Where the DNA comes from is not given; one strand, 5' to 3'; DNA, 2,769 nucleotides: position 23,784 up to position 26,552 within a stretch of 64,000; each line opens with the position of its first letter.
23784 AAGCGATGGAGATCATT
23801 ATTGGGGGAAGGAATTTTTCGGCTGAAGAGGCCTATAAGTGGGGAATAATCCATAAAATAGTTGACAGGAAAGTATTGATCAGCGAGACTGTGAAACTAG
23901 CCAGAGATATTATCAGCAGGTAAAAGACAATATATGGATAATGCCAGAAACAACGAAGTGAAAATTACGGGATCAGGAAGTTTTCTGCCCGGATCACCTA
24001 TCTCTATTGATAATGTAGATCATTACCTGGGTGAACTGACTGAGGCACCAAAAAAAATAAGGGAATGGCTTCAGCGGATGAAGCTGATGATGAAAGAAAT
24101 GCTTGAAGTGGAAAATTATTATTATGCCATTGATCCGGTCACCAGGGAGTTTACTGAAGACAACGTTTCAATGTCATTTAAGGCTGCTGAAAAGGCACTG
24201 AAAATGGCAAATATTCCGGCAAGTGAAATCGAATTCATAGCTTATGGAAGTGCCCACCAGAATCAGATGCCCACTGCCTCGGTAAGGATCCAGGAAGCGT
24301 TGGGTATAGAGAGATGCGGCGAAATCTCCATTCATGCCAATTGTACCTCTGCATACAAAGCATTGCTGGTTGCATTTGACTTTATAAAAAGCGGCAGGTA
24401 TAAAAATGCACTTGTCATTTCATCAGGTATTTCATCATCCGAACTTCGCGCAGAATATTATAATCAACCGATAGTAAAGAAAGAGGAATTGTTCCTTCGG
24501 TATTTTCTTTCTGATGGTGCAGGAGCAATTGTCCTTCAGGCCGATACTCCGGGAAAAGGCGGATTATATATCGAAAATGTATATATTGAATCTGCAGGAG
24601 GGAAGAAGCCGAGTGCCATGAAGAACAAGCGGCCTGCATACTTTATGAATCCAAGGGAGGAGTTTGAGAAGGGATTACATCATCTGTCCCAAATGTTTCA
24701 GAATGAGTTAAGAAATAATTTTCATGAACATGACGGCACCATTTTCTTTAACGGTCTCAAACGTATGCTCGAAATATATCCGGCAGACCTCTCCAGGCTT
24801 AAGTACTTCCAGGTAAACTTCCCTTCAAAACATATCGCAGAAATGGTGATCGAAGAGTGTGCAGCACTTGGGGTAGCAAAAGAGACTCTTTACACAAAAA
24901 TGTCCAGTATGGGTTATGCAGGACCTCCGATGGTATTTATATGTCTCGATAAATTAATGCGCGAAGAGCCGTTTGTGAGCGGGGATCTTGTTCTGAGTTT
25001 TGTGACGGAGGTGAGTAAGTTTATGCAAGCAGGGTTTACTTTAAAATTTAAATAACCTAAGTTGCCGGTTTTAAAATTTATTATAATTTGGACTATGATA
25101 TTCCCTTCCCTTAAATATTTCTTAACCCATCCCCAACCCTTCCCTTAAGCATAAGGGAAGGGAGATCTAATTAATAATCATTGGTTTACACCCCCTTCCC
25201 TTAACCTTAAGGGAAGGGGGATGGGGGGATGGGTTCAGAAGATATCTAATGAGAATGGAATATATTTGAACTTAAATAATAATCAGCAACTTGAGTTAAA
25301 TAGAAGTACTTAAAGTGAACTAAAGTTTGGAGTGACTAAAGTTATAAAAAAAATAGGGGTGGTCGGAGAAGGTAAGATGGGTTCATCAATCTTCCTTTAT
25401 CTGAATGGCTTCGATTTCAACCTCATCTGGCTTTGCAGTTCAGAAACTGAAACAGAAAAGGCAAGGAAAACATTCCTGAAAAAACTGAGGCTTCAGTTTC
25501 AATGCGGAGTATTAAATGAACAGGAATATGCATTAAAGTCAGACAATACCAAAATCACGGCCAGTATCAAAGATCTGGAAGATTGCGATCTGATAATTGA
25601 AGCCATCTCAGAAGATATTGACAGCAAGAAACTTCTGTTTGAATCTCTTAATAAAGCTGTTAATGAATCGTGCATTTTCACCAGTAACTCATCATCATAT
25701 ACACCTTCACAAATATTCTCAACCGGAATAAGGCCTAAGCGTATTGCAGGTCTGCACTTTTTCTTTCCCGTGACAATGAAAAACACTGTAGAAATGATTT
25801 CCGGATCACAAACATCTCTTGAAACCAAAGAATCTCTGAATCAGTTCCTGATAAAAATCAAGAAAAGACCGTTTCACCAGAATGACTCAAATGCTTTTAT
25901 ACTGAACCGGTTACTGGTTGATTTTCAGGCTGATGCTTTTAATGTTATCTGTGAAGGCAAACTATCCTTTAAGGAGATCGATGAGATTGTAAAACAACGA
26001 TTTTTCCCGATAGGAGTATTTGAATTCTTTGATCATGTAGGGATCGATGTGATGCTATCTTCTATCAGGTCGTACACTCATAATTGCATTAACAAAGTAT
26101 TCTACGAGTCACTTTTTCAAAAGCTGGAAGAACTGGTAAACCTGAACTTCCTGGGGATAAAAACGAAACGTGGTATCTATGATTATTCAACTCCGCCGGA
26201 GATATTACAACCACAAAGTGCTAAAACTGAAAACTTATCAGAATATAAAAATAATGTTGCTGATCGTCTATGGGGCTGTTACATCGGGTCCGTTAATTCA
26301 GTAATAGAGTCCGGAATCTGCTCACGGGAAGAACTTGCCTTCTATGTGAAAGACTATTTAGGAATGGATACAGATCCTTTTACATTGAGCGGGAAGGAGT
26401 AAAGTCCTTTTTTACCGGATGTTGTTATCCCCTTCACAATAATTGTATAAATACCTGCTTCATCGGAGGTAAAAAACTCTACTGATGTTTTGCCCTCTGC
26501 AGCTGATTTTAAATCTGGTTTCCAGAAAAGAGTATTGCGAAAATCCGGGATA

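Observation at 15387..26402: Orphan ACP-dependent lipid/polyketide-like gene cluster coupled to two B12-binding radical SAM enzymes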

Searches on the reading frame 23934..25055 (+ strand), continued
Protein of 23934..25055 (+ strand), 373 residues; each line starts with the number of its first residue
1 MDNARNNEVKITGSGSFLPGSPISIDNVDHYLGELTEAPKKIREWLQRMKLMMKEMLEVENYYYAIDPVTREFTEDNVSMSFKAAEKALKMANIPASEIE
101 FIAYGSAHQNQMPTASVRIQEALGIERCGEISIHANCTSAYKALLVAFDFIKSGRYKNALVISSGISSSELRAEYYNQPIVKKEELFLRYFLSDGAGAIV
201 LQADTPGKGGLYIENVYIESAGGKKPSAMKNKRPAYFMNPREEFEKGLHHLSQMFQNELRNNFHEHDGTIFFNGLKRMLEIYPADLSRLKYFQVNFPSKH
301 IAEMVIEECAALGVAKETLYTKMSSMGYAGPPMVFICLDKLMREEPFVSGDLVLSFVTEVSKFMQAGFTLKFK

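Call 49: search_solved_structures(query=A2, max_evalue=1e-8, show_alignments=3)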
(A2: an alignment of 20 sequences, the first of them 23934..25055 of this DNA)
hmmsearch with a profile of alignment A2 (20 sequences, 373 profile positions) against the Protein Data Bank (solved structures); distinct sequences matched with E-value up to 1e-8: 26.
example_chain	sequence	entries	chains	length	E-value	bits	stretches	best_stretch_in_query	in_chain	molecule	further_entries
5gk0_A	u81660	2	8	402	2.4e-21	79.3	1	5-366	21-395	Ketosynthase StlD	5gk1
5gk2_A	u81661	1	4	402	2.5e-21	79.3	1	5-366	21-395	Ketosynthase StlD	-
3il3_A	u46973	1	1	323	7.2e-18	67.9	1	77-262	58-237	3-oxoacyl-[acyl-carrier-protein] synthase 3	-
4ylt_A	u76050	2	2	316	6.7e-17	64.7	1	77-263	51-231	3-oxoacyl-[acyl-carrier-protein] synthase 3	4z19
4ryb_A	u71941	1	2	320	1.5e-16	63.6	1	80-206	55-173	3-oxoacyl-[acyl-carrier-protein] synthase 3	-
3il9_A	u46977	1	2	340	2.2e-15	59.7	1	78-167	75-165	3-oxoacyl-[acyl-carrier-protein] synthase 3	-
9ka2_A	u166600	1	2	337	4e-15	58.9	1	78-167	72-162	Beta-ketoacyl-[acyl-carrier-protein] synthase III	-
1ebl_A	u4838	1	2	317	4.8e-15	58.6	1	78-167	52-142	BETA-KETOACYL-ACP SYNTHASE III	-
1hn9_A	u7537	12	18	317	5.7e-15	58.3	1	78-167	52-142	BETA-KETOACYL-ACYL CARRIER PROTEIN SYNTHASE III | 3-oxoacyl-[acyl-carrier-protein] synthase III | 3-oxoacyl-[acyl-carrier-protein] synthase 3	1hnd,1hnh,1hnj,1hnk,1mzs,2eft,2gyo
6x7r_A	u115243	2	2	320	6.3e-15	58.2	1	78-167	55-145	3-oxoacyl-[acyl-carrier-protein] synthase 3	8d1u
4dfe_A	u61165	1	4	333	8.5e-15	57.8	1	9-206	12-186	3-oxoacyl-[acyl-carrier-protein] synthase 3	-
8vd9_A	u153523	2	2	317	1e-14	57.5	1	79-171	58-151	Beta-ketoacyl-[acyl-carrier-protein] synthase III 1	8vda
2ebd_A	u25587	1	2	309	1.5e-14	57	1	75-209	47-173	3-oxoacyl-[acyl-carrier-protein] synthase 3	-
5by7_A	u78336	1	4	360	8.6e-14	54.5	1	56-228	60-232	3-oxoacyl-ACP synthase III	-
1zow_A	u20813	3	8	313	2e-13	53.2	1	75-166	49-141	3-oxoacyl-[acyl-carrier-protein] synthase III | 3-oxoacyl-[acyl-carrier-protein] synthase 3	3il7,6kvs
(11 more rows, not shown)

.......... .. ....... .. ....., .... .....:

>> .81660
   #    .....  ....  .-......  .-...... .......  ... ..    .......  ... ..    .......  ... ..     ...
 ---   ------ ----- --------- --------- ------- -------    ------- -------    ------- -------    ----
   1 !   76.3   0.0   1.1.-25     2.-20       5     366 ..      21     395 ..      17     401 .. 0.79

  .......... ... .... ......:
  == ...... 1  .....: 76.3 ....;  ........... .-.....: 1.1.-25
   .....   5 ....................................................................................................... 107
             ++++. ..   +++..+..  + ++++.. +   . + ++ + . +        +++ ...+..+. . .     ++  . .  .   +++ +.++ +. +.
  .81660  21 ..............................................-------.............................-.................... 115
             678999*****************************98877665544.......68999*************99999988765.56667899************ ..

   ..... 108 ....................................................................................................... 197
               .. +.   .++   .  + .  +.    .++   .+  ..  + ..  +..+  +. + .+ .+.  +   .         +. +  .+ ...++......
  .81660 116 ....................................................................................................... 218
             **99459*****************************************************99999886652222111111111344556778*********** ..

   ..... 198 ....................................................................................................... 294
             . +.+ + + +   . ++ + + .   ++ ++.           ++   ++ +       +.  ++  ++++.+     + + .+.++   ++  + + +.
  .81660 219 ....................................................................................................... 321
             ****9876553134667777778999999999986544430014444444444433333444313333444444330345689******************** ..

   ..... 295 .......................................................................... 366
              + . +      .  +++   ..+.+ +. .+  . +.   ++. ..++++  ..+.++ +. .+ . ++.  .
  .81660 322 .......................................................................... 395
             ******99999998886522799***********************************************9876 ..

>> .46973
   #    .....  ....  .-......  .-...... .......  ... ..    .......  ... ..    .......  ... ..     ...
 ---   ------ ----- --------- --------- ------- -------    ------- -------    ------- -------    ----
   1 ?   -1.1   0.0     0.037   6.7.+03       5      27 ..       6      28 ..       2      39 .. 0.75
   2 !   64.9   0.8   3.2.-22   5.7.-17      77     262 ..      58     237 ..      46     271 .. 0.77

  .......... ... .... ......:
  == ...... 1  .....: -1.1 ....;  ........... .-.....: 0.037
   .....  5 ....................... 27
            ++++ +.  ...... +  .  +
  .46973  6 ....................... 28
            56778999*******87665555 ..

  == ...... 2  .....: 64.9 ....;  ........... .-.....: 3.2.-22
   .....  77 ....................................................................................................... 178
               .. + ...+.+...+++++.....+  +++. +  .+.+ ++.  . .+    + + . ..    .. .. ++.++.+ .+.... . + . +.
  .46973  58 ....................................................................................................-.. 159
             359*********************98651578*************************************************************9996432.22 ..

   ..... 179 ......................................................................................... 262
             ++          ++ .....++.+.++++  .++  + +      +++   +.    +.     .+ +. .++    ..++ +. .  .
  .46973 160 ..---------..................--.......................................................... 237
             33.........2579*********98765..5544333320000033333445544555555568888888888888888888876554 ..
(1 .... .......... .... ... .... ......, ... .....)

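Call 50: find_encoding_contigs(protein=P0229, flank=10000, max_places=2)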
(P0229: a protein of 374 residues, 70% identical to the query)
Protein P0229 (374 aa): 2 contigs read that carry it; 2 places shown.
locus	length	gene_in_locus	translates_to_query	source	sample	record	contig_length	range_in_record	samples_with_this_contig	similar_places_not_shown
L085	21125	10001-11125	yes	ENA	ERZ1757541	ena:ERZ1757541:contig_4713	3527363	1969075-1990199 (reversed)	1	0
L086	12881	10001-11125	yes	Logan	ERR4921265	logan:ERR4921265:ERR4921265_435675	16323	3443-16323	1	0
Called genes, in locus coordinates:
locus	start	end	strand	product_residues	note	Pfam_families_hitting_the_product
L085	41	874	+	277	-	-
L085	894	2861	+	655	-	PF03571:Peptidase_M49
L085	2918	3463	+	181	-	PF00072:Response_reg (weak)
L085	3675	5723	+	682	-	PF13589:HATPase_c_3, PF02518:HATPase_c, PF00183:HSP90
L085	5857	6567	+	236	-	PF13505:OMP_b-brl, PF13568:OMP_b-brl_2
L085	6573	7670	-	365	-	PF08100:Dimerisation, PF00891:Methyltransf_2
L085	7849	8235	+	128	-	PF20791:Acyl-ACP_TE_C (weak), PF13279:4HBT_2, PF03061:4HBT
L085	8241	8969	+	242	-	PF00378:ECH_1, PF16113:ECH_2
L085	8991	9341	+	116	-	-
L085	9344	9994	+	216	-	PF00378:ECH_1, PF16113:ECH_2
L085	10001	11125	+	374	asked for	PF00195:Chal_sti_synt_N (weak), PF07451:SpoVAD (weak), PF08545:ACP_syn_III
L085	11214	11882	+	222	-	-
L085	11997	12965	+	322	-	PF02737:3HCDH_N, PF00725:3HCDH (weak)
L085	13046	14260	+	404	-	PF00109:ketoacyl-synt, PF00108:Thiolase_N (weak), PF02801:Ketoacyl-synt_C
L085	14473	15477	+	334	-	PF12412:DUF3667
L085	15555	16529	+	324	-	PF03537:Glyco_hydro_114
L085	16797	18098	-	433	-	PF00501:AMP-binding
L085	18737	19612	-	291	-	PF13424:TPR_12 (faint), PF07719:TPR_2 (faint), PF13174:TPR_6 (faint), PF13181:TPR_8 (faint)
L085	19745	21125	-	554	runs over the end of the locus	PF00890:FAD_binding_2 (faint), PF01946:Thi4 (weak), PF12831:FAD_oxidored (faint), PF13450:NAD_binding_8, PF01593:Amino_oxidase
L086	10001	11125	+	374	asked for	PF00195:Chal_sti_synt_N (weak), PF07451:SpoVAD (weak), PF08545:ACP_syn_III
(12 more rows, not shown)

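Call 65: search_protein_families(library=ncbifam, proteins=[L085:6573-7670:-], max_evalue=0.00001)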
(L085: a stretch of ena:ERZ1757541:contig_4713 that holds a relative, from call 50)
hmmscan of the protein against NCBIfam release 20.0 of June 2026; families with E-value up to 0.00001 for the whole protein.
L085:6573-7670:- (365 aa): 6 families
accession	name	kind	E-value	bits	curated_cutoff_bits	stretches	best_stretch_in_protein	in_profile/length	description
TIGR02716.1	C20_methyl_CrtF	equivalog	1.7e-17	63.4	276.1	1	53-345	7-298/306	bacteriochlorophyllide d C-20 methyltransferase BchU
NF053543.1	FlxJ_fam_MTase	equivalog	1.5e-12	47.1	560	1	35-361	17-348/352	FlxJ family methyltransferase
NF043040.1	corrin_prot_MT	hypoth_equivalog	7.7e-07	28.7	180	1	164-309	7-155/216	corrinoid protein-associated methyltransferase CpaM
TIGR04371.1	methyltran_NanM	subfamily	4.4e-06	26.4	44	1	102-234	53-185/273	putative sugar O-methyltransferase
NF041081.1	prot_lys_mtase_Arch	equivalog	5.8e-06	26.5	200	0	200-264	11-76/142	protein-lysine N-methyltransferase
TIGR04543.1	ketoArg_3Met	equivalog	6.2e-06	25.5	425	0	197-295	148-252/336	2-ketoarginine methyltransferase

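Call 70: search_protein_families(library=ncbifam, proteins=[L085:11214-11882:+], max_evalue=0.001)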
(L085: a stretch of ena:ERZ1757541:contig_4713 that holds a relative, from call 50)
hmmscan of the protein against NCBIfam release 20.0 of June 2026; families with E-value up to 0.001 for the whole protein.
L085:11214-11882:+ (222 aa): 0 families

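Call 77: search_protein_representatives(protein=window:23934-25055:+)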
Query: 373 residues. Proteins with E-value up to 0.001 (for the whole library): 756; up to 1e-10: 172; up to 1e-30: 36. The best 150 are listed.
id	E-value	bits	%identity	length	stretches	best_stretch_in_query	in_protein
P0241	3.0e-171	585.8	67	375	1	8-372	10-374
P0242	3.1e-113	395.0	49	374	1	8-371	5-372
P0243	4.5e-109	381.4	58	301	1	8-296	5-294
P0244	8.2e-99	347.6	60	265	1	112-372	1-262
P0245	8.7e-99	347.5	46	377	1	9-372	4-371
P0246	7.0e-84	298.5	44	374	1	6-372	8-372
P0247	1.8e-70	254.4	40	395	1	5-371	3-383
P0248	7.5e-66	239.2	54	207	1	171-371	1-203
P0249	3.8e-65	236.9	45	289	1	7-292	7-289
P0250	9.3e-65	235.6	64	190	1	8-178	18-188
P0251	1.5e-64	234.9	40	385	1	9-371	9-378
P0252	7.2e-63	229.4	57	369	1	11-199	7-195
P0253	3.9e-60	220.4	46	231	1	146-370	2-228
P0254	1.8e-59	218.2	60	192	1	53-230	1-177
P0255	1.0e-57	212.5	34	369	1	8-372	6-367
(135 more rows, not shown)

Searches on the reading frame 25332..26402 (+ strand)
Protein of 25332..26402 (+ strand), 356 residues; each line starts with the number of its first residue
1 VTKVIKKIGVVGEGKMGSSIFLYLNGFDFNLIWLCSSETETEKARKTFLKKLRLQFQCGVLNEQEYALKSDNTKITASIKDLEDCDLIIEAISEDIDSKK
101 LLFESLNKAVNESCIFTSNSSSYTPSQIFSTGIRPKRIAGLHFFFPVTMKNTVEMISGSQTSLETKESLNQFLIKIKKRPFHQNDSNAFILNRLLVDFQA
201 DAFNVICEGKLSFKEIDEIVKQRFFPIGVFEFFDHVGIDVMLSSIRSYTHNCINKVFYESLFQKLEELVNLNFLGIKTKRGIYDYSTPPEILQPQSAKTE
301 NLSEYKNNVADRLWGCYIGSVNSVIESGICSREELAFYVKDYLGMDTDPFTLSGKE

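Call 4: search_protein_families(library=pfam, proteins=[window:25332-26402:+], max_evalue=0.01)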
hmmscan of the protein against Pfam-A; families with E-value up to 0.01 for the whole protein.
window:25332-26402:+ (356 aa): 2 families
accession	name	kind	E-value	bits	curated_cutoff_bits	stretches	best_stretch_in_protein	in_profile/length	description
PF02737.24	3HCDH_N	-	9.1e-37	127.1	22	1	7-185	1-179/180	3-hydroxyacyl-CoA dehydrogenase, NAD binding domain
PF00725.27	3HCDH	-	1.1e-16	61.6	22.1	1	189-285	2-97/97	3-hydroxyacyl-CoA dehydrogenase, C-terminal domain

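Call 6: search_protein_families(library=ncbifam, proteins=[window:25332-26402:+], max_evalue=0.01)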
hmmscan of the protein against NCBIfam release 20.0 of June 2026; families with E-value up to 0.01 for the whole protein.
window:25332-26402:+ (356 aa): 19 families
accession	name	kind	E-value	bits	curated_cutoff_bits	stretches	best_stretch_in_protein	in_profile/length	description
NF006124.0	PRK08268.1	subfamily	4.1e-53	181.1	508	1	2-304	4-306/507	3-hydroxyacyl-CoA dehydrogenase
NF004474.0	PRK05808.1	subfamily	4.6e-47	160.6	408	1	5-286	3-283/283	3-hydroxybutyryl-CoA dehydrogenase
NF005715.0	PRK07530.1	equivalog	7.9e-44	150.2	420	1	4-287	3-285/292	3-hydroxybutyryl-CoA dehydrogenase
NF006143.0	PRK08293.1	equivalog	1.6e-40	139.3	312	1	4-288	3-290/291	3-hydroxyacyl-CoA dehydrogenase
TIGR02279.1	PaaC-3OHAcCoADH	equivalog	3.2e-40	138.4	669.4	1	6-304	6-304/503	3-hydroxyacyl-CoA dehydrogenase PaaH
NF005875.0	PRK07819.1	subfamily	1.8e-39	135.8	319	1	2-285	2-286/287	3-hydroxybutyryl-CoA dehydrogenase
NF006722.0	PRK09260.1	equivalog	6.3e-39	133.9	429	1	5-286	2-282/289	3-hydroxyacyl-CoA dehydrogenase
NF008363.0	PRK11154.1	equivalog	7e-35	120.3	869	1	3-287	307-588/708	fatty acid oxidation complex subunit alpha FadJ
NF008727.0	PRK11730.1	equivalog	1.7e-32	112.7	870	1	4-287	312-594/717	fatty acid oxidation complex subunit alpha FadB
TIGR02441.1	fa_ox_alpha_mit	equivalog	4.6e-32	110.9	964.65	1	3-287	333-615/737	fatty acid oxidation complex subunit alpha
NF004699.0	PRK06035.1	equivalog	3.6e-31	108.4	500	1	5-278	3-278/294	3-hydroxyacyl-CoA dehydrogenase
NF052272.1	Staph_FadB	exception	1.1e-30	106.5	999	1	5-285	3-288/752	3-hydroxyacyl-CoA dehydrogenase/crotonase FadB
TIGR02440.1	FadJ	equivalog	2e-29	102.4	968.45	1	3-288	302-584/699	fatty acid oxidation complex subunit alpha FadJ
TIGR02437.1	FadB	equivalog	7e-26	90.8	933.55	1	8-287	316-594/714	fatty acid oxidation complex subunit alpha FadB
NF006125.0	PRK08269.1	equivalog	8.2e-25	87.5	427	1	5-287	5-298/334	3-hydroxybutyryl-CoA dehydrogenase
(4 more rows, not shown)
